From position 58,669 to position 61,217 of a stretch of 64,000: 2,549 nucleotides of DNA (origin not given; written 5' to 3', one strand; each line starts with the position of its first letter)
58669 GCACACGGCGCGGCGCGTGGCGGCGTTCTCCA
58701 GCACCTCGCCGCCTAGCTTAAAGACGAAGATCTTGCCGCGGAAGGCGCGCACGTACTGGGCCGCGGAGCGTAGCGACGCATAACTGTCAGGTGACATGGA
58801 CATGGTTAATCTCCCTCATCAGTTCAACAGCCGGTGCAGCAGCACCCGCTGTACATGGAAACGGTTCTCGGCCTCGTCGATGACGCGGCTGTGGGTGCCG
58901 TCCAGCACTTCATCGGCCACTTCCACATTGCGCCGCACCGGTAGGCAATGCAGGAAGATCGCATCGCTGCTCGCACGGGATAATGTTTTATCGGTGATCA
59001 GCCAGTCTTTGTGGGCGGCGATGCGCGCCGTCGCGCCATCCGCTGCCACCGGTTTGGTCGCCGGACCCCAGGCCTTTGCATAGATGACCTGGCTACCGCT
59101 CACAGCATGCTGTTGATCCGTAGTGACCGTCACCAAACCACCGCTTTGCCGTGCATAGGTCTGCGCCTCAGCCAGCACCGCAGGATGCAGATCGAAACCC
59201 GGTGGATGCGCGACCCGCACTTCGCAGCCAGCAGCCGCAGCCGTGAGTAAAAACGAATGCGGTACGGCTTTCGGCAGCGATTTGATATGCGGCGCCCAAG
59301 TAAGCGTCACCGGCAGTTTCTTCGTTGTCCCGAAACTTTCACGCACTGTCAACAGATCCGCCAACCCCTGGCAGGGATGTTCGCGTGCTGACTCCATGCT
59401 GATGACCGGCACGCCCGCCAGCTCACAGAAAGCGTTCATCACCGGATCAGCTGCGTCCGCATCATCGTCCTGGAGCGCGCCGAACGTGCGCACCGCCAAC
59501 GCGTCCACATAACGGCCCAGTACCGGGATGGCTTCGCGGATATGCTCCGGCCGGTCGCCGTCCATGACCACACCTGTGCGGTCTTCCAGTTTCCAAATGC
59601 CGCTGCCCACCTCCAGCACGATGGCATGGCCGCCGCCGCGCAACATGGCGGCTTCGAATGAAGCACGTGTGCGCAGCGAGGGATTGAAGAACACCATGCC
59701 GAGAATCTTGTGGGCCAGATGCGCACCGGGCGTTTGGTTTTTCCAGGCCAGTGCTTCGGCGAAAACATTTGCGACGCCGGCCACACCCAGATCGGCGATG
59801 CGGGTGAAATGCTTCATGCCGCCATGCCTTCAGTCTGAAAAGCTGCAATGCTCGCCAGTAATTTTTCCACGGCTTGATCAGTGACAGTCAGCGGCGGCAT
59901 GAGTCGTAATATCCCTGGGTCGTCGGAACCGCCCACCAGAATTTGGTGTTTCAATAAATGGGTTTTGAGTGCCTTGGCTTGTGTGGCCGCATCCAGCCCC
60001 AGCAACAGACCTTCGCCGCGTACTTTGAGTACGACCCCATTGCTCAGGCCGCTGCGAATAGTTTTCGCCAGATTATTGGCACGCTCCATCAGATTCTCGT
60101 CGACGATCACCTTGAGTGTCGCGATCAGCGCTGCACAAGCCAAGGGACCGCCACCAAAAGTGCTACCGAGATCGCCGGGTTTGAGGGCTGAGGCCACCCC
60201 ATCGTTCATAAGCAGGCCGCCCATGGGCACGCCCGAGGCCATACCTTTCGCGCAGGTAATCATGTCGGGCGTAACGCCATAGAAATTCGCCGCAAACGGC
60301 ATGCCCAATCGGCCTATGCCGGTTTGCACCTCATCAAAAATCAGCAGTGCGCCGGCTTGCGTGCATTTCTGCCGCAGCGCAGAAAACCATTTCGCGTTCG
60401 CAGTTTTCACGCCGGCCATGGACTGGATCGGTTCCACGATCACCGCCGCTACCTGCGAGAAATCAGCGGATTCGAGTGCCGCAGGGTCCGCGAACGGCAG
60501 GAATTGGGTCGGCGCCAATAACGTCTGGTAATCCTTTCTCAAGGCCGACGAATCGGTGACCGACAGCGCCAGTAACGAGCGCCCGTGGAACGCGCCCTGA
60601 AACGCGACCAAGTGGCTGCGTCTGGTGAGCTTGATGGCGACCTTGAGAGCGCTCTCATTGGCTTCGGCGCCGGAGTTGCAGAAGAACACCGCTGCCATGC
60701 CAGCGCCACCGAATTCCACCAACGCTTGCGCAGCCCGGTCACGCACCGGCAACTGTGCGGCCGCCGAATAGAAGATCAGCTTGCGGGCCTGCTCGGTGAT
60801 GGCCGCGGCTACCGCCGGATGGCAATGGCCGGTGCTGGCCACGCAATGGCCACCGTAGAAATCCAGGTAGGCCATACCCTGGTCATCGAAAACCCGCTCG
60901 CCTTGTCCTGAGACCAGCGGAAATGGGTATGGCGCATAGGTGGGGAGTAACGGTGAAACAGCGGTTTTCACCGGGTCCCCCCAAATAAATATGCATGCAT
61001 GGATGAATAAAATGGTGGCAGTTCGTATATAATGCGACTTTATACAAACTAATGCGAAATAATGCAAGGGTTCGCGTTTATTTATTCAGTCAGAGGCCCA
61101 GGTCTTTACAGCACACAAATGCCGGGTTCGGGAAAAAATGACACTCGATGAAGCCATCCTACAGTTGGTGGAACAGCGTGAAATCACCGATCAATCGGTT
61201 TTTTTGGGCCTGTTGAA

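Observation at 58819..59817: Carbamoyltransferase predicted to use N-succinyl- rather than N-acetyl-ornithine (Pro at the specificity switch)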

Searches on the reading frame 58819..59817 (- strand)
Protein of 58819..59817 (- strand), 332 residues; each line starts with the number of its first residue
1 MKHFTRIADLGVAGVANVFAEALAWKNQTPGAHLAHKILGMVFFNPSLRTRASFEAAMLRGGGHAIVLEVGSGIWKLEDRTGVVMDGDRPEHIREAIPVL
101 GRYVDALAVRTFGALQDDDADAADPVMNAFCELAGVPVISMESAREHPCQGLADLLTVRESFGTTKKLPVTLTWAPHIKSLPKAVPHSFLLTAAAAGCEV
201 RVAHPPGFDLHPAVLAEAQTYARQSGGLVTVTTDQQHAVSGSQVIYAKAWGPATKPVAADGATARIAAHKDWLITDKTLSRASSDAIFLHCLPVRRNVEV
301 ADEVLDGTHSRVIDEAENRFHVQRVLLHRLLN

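Call 3: search_solved_structures(query=window:58819-59817:-, max_evalue=0.001, show_alignments=4)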
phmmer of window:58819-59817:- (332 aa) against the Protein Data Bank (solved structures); distinct sequences matched with E-value up to 0.001: 88 (the best 60 are shown).
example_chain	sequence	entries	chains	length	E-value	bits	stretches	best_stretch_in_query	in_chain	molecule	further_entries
3l04_A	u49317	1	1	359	1.1e-66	228.6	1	1-330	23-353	N-acetylornithine carbamoyltransferase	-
3m5c_A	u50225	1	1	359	4e-66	226.8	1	1-330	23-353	N-acetylornithine carbamoyltransferase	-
3kzc_A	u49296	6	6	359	1.4e-65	224.9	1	1-330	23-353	N-acetylornithine carbamoyltransferase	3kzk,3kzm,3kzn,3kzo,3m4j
3l05_A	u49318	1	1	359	1.4e-65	224.9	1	1-330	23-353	N-acetylornithine carbamoyltransferase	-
3l02_A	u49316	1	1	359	1.4e-65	224.9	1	1-330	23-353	N-acetylornithine carbamoyltransferase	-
1js1_X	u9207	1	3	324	1.5e-65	224.9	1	1-331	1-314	Transcarbamylase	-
3m5d_A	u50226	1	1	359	2e-65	224.5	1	1-330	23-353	N-acetylornithine carbamoyltransferase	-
3l06_A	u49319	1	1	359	2e-65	224.5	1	1-330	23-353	N-acetylornithine carbamoyltransferase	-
3m4n_A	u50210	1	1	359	2.7e-65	224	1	1-330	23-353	N-acetylornithine carbamoyltransferase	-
2fg6_X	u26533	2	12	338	4.3e-65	223.4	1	1-331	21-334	putative ornithine carbamoyltransferase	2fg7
2g7m_X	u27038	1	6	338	5.7e-64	219.7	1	1-331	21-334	putative ornithine carbamoyltransferase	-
3gd5_A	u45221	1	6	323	4.5e-46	160.9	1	28-331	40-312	Ornithine carbamoyltransferase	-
2i6u_A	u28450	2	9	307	2.2e-42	148.8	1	2-331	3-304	Ornithine carbamoyltransferase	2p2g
7nnf_A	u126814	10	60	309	2.2e-42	148.7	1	2-331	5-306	Ornithine carbamoyltransferase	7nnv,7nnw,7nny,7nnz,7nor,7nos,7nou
1a1s_A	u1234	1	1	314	6e-37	130.9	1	29-328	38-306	ORNITHINE CARBAMOYLTRANSFERASE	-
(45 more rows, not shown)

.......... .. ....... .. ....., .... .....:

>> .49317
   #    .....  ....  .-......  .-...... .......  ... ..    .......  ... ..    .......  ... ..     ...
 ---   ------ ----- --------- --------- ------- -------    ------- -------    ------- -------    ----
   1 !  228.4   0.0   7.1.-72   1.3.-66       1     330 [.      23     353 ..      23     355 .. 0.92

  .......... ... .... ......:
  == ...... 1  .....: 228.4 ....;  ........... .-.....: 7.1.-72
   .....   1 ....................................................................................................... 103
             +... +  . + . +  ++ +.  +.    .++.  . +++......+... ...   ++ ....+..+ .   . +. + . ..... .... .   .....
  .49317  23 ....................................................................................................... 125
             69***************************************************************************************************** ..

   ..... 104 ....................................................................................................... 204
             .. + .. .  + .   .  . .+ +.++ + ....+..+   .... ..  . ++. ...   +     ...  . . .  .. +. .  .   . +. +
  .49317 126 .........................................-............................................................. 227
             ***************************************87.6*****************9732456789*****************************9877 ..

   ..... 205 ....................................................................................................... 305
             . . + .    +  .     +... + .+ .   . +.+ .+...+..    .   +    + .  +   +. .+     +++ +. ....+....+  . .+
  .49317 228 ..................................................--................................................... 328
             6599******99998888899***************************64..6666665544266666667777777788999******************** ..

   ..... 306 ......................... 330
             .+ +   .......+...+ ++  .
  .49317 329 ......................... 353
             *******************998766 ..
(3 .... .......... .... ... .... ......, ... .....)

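Call 4: search_protein_families(library=ncbifam, proteins=[window:58819-59817:-])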
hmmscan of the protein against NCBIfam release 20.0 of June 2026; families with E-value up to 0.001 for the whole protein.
window:58819-59817:- (332 aa): 16 families
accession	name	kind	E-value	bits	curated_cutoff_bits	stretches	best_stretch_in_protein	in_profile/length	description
NF003384.0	PRK04523.1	equivalog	2.8e-122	408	288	1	1-331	3-333/336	N-acetylornithine carbamoyltransferase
NF001986.0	PRK00779.1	subfamily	6.2e-62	209.5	306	1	1-331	5-304/307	ornithine carbamoyltransferase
TIGR00658.1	orni_carb_tr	equivalog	7.3e-57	192.8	280.85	1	2-331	1-303/304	ornithine carbamoyltransferase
NF011380.0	PRK14805.1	equivalog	3.5e-45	154.3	421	1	1-332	1-301/302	ornithine carbamoyltransferase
TIGR04384.1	putr_carbamoyl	exception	4.2e-42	144.4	500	1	32-329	34-305/330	putrescine carbamoyltransferase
NF003286.0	PRK04284.1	subfamily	3.7e-27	95.3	515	1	32-325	41-324/332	ornithine carbamoyltransferase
NF009213.0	PRK12562.1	subfamily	1.8e-26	93.3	559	1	2-294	7-277/334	ornithine carbamoyltransferase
TIGR00670.1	asp_carb_tr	equivalog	7.2e-26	91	236.95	1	2-331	1-303/304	aspartate carbamoyltransferase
NF002032.1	PRK00856.1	equivalog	7.6e-24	84.4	263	1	2-330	1-296/297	aspartate carbamoyltransferase catalytic subunit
NF005538.0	PRK07200.1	equivalog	1.5e-20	73.6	453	1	138-295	156-334/396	knotted carbamoyltransferase YgeW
TIGR03316.1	ygeW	equivalog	5.8e-20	71.5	500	1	138-316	153-358/391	knotted carbamoyltransferase YgeW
NF002470.0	PRK01713.1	equivalog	2.5e-19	69.9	545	1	32-300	42-283/334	ornithine carbamoyltransferase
NF011379.0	PRK14804.1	equivalog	1.8e-17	63.4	373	2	135-331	119-309/311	ornithine carbamoyltransferase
NF008853.0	PRK11891.1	equivalog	3.1e-11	42.6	560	1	34-296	125-360/430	aspartate carbamoyltransferase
NF010387.0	PRK13814.1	equivalog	6.4e-10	38.4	660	0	34-172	43-162/310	aspartate carbamoyltransferase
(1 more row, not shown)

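Call 5: search_protein_families(library=pfam, proteins=[window:58819-59817:-], max_evalue=0.01)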
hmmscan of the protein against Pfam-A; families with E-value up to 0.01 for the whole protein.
window:58819-59817:- (332 aa): 2 families
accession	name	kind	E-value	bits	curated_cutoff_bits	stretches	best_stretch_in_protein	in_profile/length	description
PF00185.30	OTCace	-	2.2e-32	112.7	29.4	1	185-328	15-155/157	Aspartate/ornithine carbamoyltransferase, Asp/Orn binding domain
PF02729.26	OTCace_N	-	2.9e-31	109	29.9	1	2-160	1-148/148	Aspartate/ornithine carbamoyltransferase, carbamoyl-P binding domain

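Call 11: find_homologous_proteins(query=window:58819-59817:-, max_evalue=1e-20)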
Query window:58819-59817:- (332 aa): 6657 proteins with E <= 1e-20 among 8000 candidates; the best 120 are listed.
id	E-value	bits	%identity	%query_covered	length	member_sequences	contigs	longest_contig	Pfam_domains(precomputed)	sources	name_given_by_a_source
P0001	2.3e-219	745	100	100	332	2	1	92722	PF00185.31,PF02729.27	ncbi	ncbi:MAG: N-acetylornithine carbamoyltransferase [Gammaproteobacteria bacterium]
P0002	9.4e-198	674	90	100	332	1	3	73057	PF00185.31,PF02729.27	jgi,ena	-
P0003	1.1e-191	654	89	100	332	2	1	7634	PF00185.31,PF02729.27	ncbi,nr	ncbi:MAG: N-acetylornithine carbamoyltransferase [Gammaproteobacteria bacterium]|nr:N-acetylornithin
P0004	1.3e-190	651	88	100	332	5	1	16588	PF00185.31,PF02729.27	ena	-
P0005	2.6e-190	650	87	100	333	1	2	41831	PF00185.31,PF02729.27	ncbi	ncbi:MAG: N-acetylornithine carbamoyltransferase [Gammaproteobacteria bacterium]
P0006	5.6e-187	639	86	100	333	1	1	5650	PF00185.31,PF02729.27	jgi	-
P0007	1.5e-186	637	86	100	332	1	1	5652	PF00185.31,PF02729.27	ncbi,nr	ncbi:MAG: acetylornithine carbamoyltransferase [Deltaproteobacteria bacterium 21-66-5]|nr:MAG: acety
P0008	3.6e-186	636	87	100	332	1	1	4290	PF00185.31,PF02729.27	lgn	-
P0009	1.4e-185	634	85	100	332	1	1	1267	PF00185.31,PF02729.27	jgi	jgi:N-acetylornithine carbamoyltransferase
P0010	1.4e-184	631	85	100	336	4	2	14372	PF00185.31,PF02729.27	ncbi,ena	-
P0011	4.1e-184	629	85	100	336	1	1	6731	PF00185.31,PF02729.27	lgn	-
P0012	8.4e-184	628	84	100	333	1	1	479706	PF00185.31,PF02729.27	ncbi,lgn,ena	-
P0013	3.5e-182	623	84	100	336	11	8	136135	PF00185.31,PF02729.27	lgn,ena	-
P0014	4.2e-182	623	83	100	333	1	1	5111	PF00185.31,PF02729.27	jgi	jgi:N-acetylornithine carbamoyltransferase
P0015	4.4e-182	623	84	100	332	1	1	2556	PF00185.31,PF02729.27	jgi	jgi:N-acetylornithine carbamoyltransferase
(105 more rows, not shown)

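Call 21: search_protein_representatives(protein=window:58819-59817:-)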
Query: 332 residues. Proteins with E-value up to 0.001 (for the whole library): 7248; up to 1e-10: 2112; up to 1e-30: 254. The best 150 are listed.
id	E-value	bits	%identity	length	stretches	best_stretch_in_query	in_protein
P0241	1.4e-143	494.4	67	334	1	1-331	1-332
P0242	1.7e-87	310.2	50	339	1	32-331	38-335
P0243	3.4e-84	299.3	41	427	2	1-220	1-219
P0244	1.2e-83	297.5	44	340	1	3-331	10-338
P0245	5.2e-83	295.4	48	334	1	1-330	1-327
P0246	6.9e-83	295.0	46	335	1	2-330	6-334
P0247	2.4e-82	293.3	48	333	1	1-329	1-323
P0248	2.3e-80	286.8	50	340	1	32-331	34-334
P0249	2.9e-79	283.1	50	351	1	32-331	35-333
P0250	3.6e-78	279.5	45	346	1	2-331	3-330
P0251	1.7e-75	270.7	47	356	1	1-331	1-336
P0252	2.7e-75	270.1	43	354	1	28-331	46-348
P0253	2.9e-75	270.0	47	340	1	17-331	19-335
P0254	4.7e-74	266.0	45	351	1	2-331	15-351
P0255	9.8e-74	265.0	41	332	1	1-328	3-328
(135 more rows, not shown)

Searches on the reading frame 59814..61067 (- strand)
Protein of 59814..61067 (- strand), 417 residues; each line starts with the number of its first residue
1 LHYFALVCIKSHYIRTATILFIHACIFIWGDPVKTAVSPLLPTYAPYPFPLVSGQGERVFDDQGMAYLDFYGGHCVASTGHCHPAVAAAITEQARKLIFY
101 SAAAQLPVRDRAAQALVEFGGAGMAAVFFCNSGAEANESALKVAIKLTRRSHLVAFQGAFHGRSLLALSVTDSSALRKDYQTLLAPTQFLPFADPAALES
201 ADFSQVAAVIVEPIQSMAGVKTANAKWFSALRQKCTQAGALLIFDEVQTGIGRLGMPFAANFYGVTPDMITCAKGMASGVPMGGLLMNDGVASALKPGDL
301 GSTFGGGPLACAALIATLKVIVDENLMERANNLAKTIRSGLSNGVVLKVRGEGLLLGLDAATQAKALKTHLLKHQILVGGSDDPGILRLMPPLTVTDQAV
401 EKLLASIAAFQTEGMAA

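Call 4: search_protein_families(library=ncbifam, proteins=[window:59814-61067:-])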
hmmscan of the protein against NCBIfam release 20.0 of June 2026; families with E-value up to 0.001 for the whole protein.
window:59814-61067:- (417 aa): 69 families (the best 25 are shown)
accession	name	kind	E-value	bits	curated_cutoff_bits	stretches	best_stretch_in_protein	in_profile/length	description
TIGR00707.1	argD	subfamily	3.7e-105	351.9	410.05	1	41-408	3-377/381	acetylornithine/succinylornithine family transaminase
NF002874.0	PRK03244.1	equivalog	1.8e-103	346.4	457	1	40-410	18-391/399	acetylornithine transaminase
NF002325.0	PRK01278.1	subfamily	1.8e-96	323.2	372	1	36-409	2-384/395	acetylornithine transaminase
NF002797.0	PRK02936.1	equivalog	2e-95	319.8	496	1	38-407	2-373/385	acetylornithine transaminase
NF005993.0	PRK08117.1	subfamily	3.2e-83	279.7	574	2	204-407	206-423/433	aspartate aminotransferase family protein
TIGR03246.1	arg_catab_astC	subfamily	6.1e-83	279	609.95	1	40-407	10-389/397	acetylornithine/succinylornithine family transaminase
NF003468.0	PRK05093.1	subfamily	2.4e-81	273.5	522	1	40-407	16-395/405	acetylornithine/succinyldiaminopimelate transaminase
NF042418.1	LysJ_Th_th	equivalog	8.6e-81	271.8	700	1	51-407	22-381/386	[LysW]-aminoadipate semialdehyde transaminase LysJ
NF045491.1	LysJ_Sulfobales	equivalog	5.3e-79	265.9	700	1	44-405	7-371/386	[LysW]-aminoadipate semialdehyde/glutamate semialdehyde transaminase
NF009047.0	PRK12381.1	subfamily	3.4e-78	263.2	630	1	40-408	14-394/406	bifunctional succinylornithine transaminase/acetylornithine transaminase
NF004426.0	PRK05769.1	equivalog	3.3e-75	253.6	552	2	203-404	219-430/441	acetyl ornithine aminotransferase family protein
TIGR01885.1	Orn_aminotrans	equivalog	6.6e-74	249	378.4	1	43-407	15-397/402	ornithine--oxo-acid transaminase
NF003273.0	PRK04260.1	equivalog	5.4e-72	242.4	616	1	43-405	7-369/376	acetylornithine transaminase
NF003397.0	PRK04612.1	equivalog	2e-68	231.1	735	1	39-407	14-397/408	acetylornithine transaminase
NF008570.0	PRK11522.1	equivalog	3.3e-68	230.4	612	1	57-407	79-450/464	putrescine aminotransferase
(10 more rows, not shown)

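Call 5: search_protein_families(library=pfam, proteins=[window:59814-61067:-], max_evalue=0.01)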
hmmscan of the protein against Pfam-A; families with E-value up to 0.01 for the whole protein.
window:59814-61067:- (417 aa): 1 family
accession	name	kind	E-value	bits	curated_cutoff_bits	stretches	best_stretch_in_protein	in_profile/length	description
PF00202.27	Aminotran_3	-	3.6e-93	312.9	30.5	1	48-408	10-400/403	Aminotransferase class-III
